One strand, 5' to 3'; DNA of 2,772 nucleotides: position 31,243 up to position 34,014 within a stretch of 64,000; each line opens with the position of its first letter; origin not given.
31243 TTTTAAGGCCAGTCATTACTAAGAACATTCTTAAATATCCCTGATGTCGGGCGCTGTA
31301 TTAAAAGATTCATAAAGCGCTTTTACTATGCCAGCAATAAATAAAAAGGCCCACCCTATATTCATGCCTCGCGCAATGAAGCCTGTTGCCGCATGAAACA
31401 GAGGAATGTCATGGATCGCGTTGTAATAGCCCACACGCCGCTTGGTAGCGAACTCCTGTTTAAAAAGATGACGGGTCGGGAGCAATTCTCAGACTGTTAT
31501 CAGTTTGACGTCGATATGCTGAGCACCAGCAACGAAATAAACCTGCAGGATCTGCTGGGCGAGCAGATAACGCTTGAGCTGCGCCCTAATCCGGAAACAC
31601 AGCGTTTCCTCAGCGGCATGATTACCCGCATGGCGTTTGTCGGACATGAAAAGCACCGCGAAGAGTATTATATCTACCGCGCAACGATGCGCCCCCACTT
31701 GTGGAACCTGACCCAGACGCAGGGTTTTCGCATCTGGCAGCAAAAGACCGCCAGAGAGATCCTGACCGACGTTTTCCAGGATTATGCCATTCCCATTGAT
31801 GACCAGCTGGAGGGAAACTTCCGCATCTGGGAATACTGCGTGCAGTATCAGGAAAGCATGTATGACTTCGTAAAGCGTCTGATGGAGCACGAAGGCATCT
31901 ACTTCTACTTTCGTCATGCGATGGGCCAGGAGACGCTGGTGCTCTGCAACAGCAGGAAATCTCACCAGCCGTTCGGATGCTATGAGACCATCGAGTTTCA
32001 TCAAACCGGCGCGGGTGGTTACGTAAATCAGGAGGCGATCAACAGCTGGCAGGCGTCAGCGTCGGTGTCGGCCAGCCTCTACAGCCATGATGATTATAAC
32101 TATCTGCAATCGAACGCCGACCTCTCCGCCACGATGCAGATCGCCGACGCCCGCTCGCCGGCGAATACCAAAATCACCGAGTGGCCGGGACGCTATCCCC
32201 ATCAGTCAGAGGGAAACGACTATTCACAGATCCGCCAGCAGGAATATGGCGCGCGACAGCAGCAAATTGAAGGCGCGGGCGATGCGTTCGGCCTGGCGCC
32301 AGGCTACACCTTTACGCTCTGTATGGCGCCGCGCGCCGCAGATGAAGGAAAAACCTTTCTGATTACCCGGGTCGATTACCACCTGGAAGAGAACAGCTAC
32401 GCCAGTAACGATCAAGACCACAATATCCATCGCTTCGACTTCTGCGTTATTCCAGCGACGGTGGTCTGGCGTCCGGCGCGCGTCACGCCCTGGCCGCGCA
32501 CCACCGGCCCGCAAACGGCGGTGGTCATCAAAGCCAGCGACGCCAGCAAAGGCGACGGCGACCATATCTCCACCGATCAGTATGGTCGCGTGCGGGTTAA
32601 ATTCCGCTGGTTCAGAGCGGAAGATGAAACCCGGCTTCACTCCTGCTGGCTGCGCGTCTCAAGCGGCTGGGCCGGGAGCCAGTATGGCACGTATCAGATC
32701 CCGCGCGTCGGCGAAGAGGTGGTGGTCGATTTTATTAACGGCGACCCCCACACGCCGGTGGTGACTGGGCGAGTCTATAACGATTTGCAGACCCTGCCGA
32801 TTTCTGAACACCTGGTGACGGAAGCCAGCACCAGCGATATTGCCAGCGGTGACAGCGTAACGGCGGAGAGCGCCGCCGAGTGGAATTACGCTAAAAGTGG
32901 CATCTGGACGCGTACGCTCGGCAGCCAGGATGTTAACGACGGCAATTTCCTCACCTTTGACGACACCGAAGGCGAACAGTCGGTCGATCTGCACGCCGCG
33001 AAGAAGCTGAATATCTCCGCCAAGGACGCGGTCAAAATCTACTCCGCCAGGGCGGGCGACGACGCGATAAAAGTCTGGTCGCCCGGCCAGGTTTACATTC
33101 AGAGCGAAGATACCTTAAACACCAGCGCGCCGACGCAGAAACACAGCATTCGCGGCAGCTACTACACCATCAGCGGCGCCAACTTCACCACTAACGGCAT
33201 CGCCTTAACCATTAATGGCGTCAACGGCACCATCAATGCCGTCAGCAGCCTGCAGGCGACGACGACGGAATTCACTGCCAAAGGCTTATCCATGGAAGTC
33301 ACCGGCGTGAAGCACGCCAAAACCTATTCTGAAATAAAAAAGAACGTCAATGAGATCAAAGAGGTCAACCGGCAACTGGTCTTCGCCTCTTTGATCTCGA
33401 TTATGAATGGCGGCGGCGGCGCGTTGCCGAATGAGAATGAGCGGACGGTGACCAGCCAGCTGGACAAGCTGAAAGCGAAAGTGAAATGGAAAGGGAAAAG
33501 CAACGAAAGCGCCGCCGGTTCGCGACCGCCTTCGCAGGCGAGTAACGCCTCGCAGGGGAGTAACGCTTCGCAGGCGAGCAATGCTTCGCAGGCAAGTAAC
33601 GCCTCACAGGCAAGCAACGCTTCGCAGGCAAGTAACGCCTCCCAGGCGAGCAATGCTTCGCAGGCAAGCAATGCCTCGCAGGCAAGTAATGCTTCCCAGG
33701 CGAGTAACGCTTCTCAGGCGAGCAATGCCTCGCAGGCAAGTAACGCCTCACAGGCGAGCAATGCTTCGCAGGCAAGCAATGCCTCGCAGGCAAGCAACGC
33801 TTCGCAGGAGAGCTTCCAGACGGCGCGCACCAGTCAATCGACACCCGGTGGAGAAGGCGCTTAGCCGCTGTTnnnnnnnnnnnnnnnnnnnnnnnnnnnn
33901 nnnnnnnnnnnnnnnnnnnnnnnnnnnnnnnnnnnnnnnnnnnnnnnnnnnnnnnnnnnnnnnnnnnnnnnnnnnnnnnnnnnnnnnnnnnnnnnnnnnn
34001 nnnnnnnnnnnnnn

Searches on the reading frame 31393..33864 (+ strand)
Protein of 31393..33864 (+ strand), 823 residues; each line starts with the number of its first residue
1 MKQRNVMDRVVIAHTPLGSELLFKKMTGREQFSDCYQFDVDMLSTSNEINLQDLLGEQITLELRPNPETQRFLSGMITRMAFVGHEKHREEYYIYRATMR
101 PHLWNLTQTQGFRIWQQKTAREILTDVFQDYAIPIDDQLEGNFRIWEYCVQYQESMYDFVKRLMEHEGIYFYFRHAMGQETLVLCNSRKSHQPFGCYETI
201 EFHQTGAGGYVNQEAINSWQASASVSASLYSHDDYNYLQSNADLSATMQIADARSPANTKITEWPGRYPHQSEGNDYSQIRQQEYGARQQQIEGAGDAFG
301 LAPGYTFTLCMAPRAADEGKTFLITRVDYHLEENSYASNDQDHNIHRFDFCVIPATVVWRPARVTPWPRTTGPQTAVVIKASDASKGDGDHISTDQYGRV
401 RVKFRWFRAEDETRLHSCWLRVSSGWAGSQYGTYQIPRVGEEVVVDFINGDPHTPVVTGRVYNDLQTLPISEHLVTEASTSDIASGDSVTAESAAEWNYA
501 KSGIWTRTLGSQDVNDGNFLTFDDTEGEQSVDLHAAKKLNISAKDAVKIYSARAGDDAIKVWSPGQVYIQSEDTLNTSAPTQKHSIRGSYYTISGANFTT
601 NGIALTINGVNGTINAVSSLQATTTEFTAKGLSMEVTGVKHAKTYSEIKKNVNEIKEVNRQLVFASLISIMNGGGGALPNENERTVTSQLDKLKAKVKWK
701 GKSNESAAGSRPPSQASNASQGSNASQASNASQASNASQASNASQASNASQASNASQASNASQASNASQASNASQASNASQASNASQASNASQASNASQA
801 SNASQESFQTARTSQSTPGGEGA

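Call 6: search_protein_families(library=pfam, proteins=[window:31393-33864:+], max_evalue=0.01)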
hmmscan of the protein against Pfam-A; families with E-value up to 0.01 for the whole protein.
window:31393-33864:+ (823 aa): 4 families
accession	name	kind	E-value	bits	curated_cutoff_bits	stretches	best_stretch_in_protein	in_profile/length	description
PF05954.17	Phage_GPD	-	5.9e-81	272.4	30.1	1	29-334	1-304/305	Phage tail baseplate hub (GPD)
PF04717.18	Phage_base_V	-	9.1e-17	61.6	23.8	1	394-462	11-75/75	Type VI secretion system/phage-baseplate injector OB domain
PF05403.16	Plasmodium_HRP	-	4.3e-07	30.4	45.8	1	716-804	81-169/218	Plasmodium histidine-rich protein (HRPII/III)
PF20093.5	DUF6484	-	0.0014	19.7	27.6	1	439-461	39-61/61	Domain of unknown function (DUF6484)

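Call 60: search_protein_families(library=ncbifam, proteins=[window:31393-33864:+], max_evalue=0.001)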
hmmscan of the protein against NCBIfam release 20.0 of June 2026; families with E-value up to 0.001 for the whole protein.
window:31393-33864:+ (823 aa): 4 families
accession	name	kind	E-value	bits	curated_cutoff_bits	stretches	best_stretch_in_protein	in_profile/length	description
TIGR03361.1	VI_Rhs_Vgr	subfamily_domain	2e-129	432.5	186.35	1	18-471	8-453/513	type VI secretion system tip protein TssI/VgrG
TIGR01646.1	vgr_GE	subfamily_domain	3.3e-103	346.2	121.8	1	24-537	4-479/480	type VI secretion system tip protein VgrG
NF033848.1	VgrG_rel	hypoth_equivalog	9.3e-09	34.1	275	1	394-549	388-536/547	VgrG-related protein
TIGR01644.1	phage_P2_V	subfamily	0.00035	20.2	46.75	0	415-471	31-86/192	phage baseplate assembly protein V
